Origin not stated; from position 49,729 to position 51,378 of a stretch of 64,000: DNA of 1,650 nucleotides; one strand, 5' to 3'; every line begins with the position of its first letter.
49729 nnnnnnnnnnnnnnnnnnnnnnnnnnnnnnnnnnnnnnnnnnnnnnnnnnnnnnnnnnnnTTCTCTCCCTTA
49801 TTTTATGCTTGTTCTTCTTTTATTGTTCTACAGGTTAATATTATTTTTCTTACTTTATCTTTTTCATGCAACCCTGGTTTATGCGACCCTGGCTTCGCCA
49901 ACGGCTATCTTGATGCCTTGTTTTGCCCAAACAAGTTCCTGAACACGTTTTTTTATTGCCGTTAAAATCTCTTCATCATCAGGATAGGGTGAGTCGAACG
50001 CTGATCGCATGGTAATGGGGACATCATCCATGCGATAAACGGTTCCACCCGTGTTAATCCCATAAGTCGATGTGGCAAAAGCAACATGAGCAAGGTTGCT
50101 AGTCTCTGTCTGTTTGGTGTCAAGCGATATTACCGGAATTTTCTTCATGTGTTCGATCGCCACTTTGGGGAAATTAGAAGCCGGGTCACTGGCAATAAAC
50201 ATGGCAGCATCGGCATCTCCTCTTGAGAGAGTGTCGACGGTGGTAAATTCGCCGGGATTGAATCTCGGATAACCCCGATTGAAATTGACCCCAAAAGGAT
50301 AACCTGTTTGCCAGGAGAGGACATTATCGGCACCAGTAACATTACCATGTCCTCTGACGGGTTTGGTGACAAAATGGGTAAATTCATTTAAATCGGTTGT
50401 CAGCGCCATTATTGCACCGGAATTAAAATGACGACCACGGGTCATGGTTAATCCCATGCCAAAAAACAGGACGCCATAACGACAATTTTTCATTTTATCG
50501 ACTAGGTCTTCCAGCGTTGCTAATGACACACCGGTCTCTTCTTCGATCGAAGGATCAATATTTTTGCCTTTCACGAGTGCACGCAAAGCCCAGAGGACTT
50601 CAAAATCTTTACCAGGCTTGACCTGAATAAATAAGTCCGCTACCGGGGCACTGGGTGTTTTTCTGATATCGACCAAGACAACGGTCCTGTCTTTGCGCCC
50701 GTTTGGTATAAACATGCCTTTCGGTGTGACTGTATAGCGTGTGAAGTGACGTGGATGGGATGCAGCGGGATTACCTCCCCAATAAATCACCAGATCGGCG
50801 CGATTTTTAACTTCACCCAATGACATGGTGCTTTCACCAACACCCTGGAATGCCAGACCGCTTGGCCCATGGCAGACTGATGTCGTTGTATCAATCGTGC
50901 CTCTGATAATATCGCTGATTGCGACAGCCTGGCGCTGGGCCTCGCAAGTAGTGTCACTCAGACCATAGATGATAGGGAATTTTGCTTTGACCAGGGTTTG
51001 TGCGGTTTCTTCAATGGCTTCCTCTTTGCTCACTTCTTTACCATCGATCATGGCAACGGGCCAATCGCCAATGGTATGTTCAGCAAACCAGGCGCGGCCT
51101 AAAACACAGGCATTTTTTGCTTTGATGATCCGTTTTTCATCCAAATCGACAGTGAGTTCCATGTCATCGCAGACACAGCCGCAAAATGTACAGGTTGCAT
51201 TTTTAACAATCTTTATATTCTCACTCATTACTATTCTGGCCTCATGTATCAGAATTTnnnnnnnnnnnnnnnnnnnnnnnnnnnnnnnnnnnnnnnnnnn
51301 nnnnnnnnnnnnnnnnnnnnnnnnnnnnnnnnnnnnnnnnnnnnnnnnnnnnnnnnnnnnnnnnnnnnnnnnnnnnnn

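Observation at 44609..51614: A second, apparently redox-competent FwdDBA-Ftr-FwdC cluster coupled to a dedicated 7Fe ferredoxin and FprA-type ferredoxin:NADP(H) reductase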

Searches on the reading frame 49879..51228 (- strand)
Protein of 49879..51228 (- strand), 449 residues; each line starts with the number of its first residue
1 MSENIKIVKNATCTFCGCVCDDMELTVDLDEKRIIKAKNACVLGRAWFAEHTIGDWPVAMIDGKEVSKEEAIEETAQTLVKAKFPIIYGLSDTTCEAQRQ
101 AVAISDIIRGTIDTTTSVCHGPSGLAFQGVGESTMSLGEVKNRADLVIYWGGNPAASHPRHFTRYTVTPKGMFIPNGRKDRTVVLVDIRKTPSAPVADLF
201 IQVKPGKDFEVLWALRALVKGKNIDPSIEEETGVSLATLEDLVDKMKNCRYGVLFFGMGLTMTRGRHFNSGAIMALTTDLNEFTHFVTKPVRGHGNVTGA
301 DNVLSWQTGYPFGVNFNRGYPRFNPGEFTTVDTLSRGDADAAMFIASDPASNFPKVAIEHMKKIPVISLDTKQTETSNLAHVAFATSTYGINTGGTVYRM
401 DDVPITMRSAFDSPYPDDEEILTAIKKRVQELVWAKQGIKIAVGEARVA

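Call 4: search_protein_families(library=pfam, proteins=[window:49879-51228:-])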
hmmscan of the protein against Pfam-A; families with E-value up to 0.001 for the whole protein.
window:49879-51228:- (449 aa): 0 families

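Call 7: search_protein_families(library=ncbifam, proteins=[window:49879-51228:-])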
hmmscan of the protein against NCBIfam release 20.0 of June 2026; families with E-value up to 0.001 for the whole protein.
window:49879-51228:- (449 aa): 8 families
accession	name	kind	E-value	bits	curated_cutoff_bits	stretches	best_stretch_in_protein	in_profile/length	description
TIGR03129.1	one_C_dehyd_B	equivalog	5e-154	512.9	327.8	1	10-429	1-421/421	formylmethanofuran dehydrogenase subunit B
TIGR01591.1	Fdh-alpha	equivalog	1.6e-18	66.2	666.25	1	63-217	65-221/672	formate dehydrogenase subunit alpha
NF041323.1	Nitr_red_NasA_Halo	equivalog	2.6e-13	49.4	1000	2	143-237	152-240/673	assimilatory nitrate reductase NasA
TIGR01701.1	Fdhalpha-like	subfamily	4.3e-12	45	582.15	2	112-164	165-219/744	FdhF/YdeP family oxidoreductase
NF047855.1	AssmNtatRedNasC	equivalog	2.1e-07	29.6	1100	1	179-246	208-276/708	assimilatory nitrate reductase catalytic subunit NasC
TIGR01553.1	formate-DH-alph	equivalog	8.3e-07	27.1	814.2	1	114-216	190-286/1009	formate dehydrogenase-N subunit alpha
NF007406.0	PRK09939.1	equivalog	7.2e-05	21.1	1473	0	116-165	179-230/759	acid resistance putative oxidoreductase YdeP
NF041513.1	formate_DH_Act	exception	0.00029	18.8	1400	1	115-216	182-277/1067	formate dehydrogenase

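Call 8: search_solved_structures(query=window:49879-51228:-, show_alignments=2, max_evalue=0.001)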
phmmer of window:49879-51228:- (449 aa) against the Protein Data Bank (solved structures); distinct sequences matched with E-value up to 0.001: 14.
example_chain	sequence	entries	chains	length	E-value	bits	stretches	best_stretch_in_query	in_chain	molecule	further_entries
9sfi_Q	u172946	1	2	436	3e-119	401.5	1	5-432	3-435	Molybdopterin oxidoreductase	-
8rja_B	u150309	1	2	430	3.9e-113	381.3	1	8-430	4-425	Formylmethanofuran dehydrogenase subunit B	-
5t5i_B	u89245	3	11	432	4.3e-110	371.3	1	6-432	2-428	Tungsten formylmethanofuran dehydrogenase subunit B | Tungsten formylmethanofuran dehydrogenase subunit fwdB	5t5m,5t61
7bkb_H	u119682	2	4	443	3.3e-104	351.9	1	6-432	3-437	Formylmethanofuran dehydrogenase, subunit B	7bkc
9sw6_J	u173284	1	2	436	2e-101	342.7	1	6-423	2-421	formylmethanofuran dehydrogenase subunit B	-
6s6y_B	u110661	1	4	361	1.3e-11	46.8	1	237-431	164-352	Tungsten-containing formylmethanofuran dehydrogenase, subunit B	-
1aa6_A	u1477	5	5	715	3e-11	45.6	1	107-223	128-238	FORMATE DEHYDROGENASE H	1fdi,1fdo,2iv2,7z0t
7bkb_D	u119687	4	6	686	4.6e-08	35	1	1-306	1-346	Formate dehydrogenase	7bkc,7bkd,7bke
8rqz_C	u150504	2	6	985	8e-08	34.3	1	90-215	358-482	Probable oxidoreductase YjgC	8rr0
9gzq_A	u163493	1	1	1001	8.3e-08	34.2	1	90-215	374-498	Probable oxidoreductase YjgC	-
1kqf_A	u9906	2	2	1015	1e-06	30.6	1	111-241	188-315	FORMATE DEHYDROGENASE, NITRATE-INDUCIBLE, MAJOR SUBUNIT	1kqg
9t1s_L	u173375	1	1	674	8.1e-05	24.4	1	124-226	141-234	formate dehydrogenase (coenzyme F420)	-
7qv7_S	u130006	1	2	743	8.4e-05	24.3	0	96-208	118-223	Hydrogen dependent carbon dioxide reductase subunit FdhF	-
9vap_A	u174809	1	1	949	0.00032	22.4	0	111-215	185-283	Formate dehydrogenase molybdopterin-binding subunit FdhA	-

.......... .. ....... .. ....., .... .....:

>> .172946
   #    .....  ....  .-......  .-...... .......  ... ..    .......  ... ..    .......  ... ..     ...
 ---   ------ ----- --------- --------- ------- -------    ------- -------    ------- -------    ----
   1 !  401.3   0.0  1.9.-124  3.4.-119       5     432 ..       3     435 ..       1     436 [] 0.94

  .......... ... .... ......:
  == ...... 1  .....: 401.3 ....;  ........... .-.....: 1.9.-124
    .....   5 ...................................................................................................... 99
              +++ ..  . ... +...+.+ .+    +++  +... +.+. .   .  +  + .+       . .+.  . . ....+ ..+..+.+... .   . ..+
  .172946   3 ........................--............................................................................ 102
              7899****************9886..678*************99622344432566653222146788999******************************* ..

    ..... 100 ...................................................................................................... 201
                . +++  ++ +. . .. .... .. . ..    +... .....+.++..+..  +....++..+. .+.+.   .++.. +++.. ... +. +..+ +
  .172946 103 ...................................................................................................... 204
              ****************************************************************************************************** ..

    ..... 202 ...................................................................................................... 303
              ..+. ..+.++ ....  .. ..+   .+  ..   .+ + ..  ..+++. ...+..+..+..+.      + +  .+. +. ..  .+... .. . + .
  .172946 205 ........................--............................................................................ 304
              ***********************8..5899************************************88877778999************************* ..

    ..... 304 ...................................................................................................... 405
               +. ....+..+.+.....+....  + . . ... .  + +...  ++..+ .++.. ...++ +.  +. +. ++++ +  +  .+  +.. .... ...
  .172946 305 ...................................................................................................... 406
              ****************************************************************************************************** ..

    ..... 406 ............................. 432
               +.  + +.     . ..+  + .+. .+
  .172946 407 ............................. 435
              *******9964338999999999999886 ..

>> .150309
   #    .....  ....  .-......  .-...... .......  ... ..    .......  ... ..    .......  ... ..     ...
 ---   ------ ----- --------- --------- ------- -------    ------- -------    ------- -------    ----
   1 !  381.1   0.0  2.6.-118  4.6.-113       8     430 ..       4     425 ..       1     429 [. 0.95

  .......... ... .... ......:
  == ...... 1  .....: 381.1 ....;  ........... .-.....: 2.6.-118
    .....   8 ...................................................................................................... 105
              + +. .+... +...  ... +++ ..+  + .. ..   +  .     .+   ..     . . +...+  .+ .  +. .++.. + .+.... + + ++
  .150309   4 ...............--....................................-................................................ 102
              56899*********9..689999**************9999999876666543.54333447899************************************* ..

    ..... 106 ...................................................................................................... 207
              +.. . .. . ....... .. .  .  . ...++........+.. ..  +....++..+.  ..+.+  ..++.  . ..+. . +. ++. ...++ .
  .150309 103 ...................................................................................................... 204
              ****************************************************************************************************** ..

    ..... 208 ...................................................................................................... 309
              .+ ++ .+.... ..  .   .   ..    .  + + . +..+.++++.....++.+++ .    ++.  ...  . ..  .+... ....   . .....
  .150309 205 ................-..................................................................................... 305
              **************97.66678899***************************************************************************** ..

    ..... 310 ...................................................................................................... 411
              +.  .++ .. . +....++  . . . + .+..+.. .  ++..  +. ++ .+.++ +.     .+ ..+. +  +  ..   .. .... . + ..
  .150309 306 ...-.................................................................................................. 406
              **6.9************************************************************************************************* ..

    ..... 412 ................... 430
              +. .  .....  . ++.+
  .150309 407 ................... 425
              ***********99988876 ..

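Call 11: find_homologous_proteins(query=window:49879-51228:-, max_evalue=1e-30)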
Query window:49879-51228:- (449 aa): 6593 proteins with E <= 1e-30 among 8000 candidates; the best 120 are listed.
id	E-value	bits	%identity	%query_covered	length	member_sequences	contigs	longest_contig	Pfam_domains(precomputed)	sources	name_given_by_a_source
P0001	0.0e+0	1032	100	100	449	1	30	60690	-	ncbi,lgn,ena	-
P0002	0.0e+0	1030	100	100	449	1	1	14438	-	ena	-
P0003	0.0e+0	1025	99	100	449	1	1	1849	-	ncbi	-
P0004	0.0e+0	1022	100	99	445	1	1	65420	-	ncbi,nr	ncbi:MAG: formylmethanofuran dehydrogenase subunit B [Proteobacteria bacterium]|nr:formylmethanofura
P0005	0.0e+0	1020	98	100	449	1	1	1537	-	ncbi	-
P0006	0.0e+0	1018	98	100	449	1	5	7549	-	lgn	-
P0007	0.0e+0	1016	98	100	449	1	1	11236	-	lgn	-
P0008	0.0e+0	1011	98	100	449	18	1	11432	-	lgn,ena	-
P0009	1.8e-296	1000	98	100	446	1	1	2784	-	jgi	-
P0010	1.2e-295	998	98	100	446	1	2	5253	-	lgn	-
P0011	4.5e-295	996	96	100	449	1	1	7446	-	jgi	-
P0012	5.9e-295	995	96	100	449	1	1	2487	-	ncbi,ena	-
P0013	6.4e-295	995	97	100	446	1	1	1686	-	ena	-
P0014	8.5e-295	995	97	100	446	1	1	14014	-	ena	-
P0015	1.7e-294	994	96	100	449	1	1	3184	-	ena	-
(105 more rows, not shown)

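Call 18: find_related_loci(query=A1, collection=genome_contigs, flank=10000)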
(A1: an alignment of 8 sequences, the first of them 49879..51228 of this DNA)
Query A1 (449 aa) in genome_contigs; peptide patterns used: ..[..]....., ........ (x = any residue, [..] = any of these).
481 stretches matched a pattern; 472 encode a relative of the query (tblastn E <= 1e-3); the best 80 are kept; 80 distinct loci.
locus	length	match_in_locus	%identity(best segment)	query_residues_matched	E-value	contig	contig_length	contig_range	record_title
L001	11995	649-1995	92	1-449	0e+0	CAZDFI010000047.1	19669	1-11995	MAG TPA_asm: uncultured Enterobacteriaceae bacterium isolate binchicken_co85_92 genome assembly, contig: NODE_1555_lengt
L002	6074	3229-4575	92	1-449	0e+0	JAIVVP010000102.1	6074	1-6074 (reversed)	MAG: Gemmatimonadota bacterium isolate HYP3_RS_04_7 NODE_2499_length_6074_cov_0.400538, whole genome shotgun sequence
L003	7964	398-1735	92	1-449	0e+0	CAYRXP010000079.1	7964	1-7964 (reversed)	MAG TPA_asm: uncultured Enterobacteriaceae bacterium isolate binchicken_co61_101 genome assembly, contig: NODE_1783_leng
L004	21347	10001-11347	91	1-449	0e+0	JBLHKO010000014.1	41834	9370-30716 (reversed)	MAG: Gammaproteobacteria bacterium isolate 3300054698_163 Ga0535670_0000931, whole genome shotgun sequence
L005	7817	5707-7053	84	1-449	0e+0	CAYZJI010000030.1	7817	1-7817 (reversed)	MAG TPA_asm: uncultured Enterobacteriaceae bacterium isolate SRP237561_co1_343 genome assembly, contig: NODE_18901_lengt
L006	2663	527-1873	83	1-449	0e+0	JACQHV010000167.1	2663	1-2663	MAG: Gammaproteobacteria bacterium isolate NC_groundwater_1108_Ag_S2p5_46_34 S_2p5_S6_coassembly_k141_3130395, whole gen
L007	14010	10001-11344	83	1-449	0e+0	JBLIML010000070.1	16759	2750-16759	MAG: Planctomycetota bacterium isolate 3300053785_88 Ga0535658_0008447, whole genome shotgun sequence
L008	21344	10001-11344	83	1-449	0e+0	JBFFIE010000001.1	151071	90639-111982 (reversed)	MAG: Gammaproteobacteria bacterium isolate Mix_mud16.2022.02.52 k141_109182_length_151071_cov_14.9042, whole genome shot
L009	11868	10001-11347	82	1-449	0e+0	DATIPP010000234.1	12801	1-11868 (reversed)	MAG TPA_asm: Gammaproteobacteria bacterium isolate SMAG_U15853 k141_103140, whole genome shotgun sequence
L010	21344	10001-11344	83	1-449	0e+0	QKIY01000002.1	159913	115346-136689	MAG: Gammaproteobacteria bacterium isolate SZUA-592 scaffold_87, whole genome shotgun sequence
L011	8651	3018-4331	86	1-438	0e+0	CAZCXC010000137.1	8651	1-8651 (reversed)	MAG TPA_asm: uncultured Enterobacteriaceae bacterium isolate binchicken_co244_6 genome assembly, contig: k141_3913976, w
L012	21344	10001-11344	83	1-449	0e+0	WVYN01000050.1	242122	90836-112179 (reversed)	MAG: Gammaproteobacteria bacterium isolate CS3-C001 C_merged_R1_(paired)_contig_80286, whole genome shotgun sequence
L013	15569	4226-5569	82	1-449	0e+0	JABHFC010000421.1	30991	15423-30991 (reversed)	MAG: Gammaproteobacteria bacterium isolate SI037_bin171 k141_3248939, whole genome shotgun sequence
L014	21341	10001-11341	83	1-444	0e+0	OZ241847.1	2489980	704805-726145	MAG: Gammaproteobacteria bacterium isolate 34f7a0bb-19db-4cea-b9ee-db7566f316d0 genome assembly, chromosome: 1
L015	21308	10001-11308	83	1-436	0e+0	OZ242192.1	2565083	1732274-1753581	MAG: Gammaproteobacteria bacterium isolate bebfbfff-9005-43bc-bb2f-60e78c5851df genome assembly, chromosome: 1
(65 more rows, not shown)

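Call 21: find_encoding_contigs(protein=P0001, flank=10000, max_places=6)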
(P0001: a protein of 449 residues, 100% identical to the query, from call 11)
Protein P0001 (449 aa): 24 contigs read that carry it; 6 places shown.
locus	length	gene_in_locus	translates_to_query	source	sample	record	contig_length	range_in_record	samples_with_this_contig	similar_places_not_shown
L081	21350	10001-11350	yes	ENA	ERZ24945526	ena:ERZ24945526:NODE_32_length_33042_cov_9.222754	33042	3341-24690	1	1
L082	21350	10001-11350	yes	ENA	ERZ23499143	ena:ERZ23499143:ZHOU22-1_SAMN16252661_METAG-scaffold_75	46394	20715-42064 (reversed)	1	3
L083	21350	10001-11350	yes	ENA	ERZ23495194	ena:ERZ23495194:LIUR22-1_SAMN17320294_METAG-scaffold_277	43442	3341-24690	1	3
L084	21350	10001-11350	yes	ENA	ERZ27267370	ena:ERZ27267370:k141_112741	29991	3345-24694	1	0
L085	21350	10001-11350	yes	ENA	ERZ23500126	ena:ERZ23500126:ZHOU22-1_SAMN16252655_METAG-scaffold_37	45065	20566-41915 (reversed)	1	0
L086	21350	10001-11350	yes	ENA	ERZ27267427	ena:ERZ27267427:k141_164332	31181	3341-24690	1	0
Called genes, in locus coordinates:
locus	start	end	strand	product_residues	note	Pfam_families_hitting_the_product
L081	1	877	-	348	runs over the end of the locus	PF01968:Hydantoinase_A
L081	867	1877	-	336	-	PF18301:preATP-grasp_3, PF02655:ATP-grasp_3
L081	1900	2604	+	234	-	PF00977:His_biosynth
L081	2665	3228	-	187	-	PF08714:Fae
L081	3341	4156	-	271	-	PF01874:CitG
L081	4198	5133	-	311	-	PF18030:Rimk_N (weak), PF14397:ATPgrasp_ST (faint), PF02655:ATP-grasp_3 (weak), PF08443:RimK, PF02955:GSH-S_ATP (weak)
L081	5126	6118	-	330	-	PF02289:MCH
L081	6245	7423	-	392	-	PF02655:ATP-grasp_3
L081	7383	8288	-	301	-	PF09176:Mpt_N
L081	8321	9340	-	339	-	PF00288:GHMP_kinases_N, PF08544:GHMP_kinases_C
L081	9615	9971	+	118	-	PF01568:Molydop_binding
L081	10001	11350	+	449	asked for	-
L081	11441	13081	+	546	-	PF01979:Amidohydro_1 (faint), PF07969:Amidohydro_3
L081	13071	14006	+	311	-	PF01913:FTR, PF02741:FTR_C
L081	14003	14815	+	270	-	PF01493:GXGXG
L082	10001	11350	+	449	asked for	-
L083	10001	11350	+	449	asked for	-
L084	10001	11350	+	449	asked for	-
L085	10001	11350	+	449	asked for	-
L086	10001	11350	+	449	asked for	-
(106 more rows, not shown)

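Call 36: search_dna_similar(query=window:49879-51228:-, collection=plasmids, mode=protein, max_rows=30)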
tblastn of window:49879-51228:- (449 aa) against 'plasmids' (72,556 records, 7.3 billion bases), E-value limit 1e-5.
Records with a match: 98; places in all: 107; records where one place covers at least 80% of the query: 30.
Best place of each record, by identity: <60% 98.
By first word of the organism name: Escherichia 19; Azospirillum 11; Paraburkholderia 9; Rhizobium 6; Haloarcula 6; Halobaculum 5; Deinococcus 5; Salmonella 4; Bacillus 3; Cupriavidus 2; and 23 more.
By predicted mobility (MOB-suite, as given by PLSDB): non-mobilizable 71; conjugative 15; mobilizable 12.
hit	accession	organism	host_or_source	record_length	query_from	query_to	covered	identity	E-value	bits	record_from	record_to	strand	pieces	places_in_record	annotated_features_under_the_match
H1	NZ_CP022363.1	Azospirillum sp. TSH58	single cell,paddy soils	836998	9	431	94%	27.1%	7e-14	82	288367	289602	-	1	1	formylmethanofuran dehydrogenase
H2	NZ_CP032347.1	Azospirillum brasilense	soil sample,Agricultural field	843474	9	425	93%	25.6%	9e-16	87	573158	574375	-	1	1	formylmethanofuran dehydrogenase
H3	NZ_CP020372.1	Candidatus Thiodictyon syntrophicum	meromictic lake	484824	2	403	90%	26.6%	6e-19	97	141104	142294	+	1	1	formylmethanofuran dehydrogenase subunit B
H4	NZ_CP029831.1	Azospirillum ramasamyi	single cell,Cow dung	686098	13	403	87%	27.1%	3e-21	104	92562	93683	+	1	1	formylmethanofuran dehydrogenase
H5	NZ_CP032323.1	Azospirillum argentinense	soil sample,Agricultural field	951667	9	431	94%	24.8%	3e-15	86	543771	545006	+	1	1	formylmethanofuran dehydrogenase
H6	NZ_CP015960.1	Paraburkholderia caribensis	Mimosa,single cell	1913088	4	423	94%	24.8%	2e-12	77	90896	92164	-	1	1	none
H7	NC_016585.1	Azospirillum lipoferum 4B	-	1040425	13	403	87%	26.6%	4e-18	95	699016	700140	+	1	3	none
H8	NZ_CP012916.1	Azospirillum brasilense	Digitaria eriantha,microbe,root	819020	9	425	93%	24.9%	1e-13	81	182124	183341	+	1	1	hypothetical protein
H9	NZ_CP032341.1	Azospirillum brasilense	soil sample,Agricultural field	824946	9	425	93%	24.9%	1e-13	81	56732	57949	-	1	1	hypothetical protein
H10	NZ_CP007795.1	Azospirillum argentinense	Triticum aestivum L.,Root,wheat ...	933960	9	425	93%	24.6%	3e-15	86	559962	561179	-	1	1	formylmethanofuran dehydrogenase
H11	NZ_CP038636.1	Cupriavidus oxalaticus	whole organism,sewage sludge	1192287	12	432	94%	24.2%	9e-16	88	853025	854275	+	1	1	none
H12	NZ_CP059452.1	Azospirillum brasilense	Prokaryotes,soil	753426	9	431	94%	23.8%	7e-13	79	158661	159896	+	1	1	formylmethanofuran dehydrogenase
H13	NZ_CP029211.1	Aquabacterium olei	cell culture,soil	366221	12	432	94%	23.7%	2e-14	84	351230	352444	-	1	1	formylmethanofuran dehydrogenase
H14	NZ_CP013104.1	Paraburkholderia caribensis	-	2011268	4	401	89%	24.8%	5e-12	76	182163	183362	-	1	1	none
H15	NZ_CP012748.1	Paraburkholderia caribensis MBA4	soil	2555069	12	430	93%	23.4%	5e-11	72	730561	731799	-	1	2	none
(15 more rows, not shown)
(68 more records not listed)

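Call 59: search_protein_representatives(protein=window:49879-51228:-)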
Query: 449 residues. Proteins with E-value up to 0.001 (for the whole library): 2613; up to 1e-10: 1740; up to 1e-30: 679. The best 150 are listed.
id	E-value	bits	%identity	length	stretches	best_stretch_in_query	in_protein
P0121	1.4e-149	514.6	52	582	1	7-433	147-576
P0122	4.8e-135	466.8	49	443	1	5-429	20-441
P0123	2.4e-134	464.4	47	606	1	6-429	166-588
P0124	4.3e-134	463.6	49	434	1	7-429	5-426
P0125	2.4e-129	448.0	64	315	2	36-266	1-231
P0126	3.0e-127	441.0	50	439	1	9-425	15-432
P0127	2.6e-126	438.0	50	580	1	7-430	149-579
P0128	7.1e-120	416.8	47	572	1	4-432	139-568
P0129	1.5e-119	415.7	45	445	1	8-437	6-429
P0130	9.5e-117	406.4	44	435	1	10-431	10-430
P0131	3.1e-116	404.8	59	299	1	148-428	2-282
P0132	1.5e-113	395.9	43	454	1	11-433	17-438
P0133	2.5e-111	388.6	49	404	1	19-433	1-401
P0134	2.4e-110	385.4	75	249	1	1-239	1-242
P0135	4.7e-109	381.1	45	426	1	8-433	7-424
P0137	2.0e-107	375.7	43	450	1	9-431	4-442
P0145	1.9e-102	359.3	44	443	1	6-435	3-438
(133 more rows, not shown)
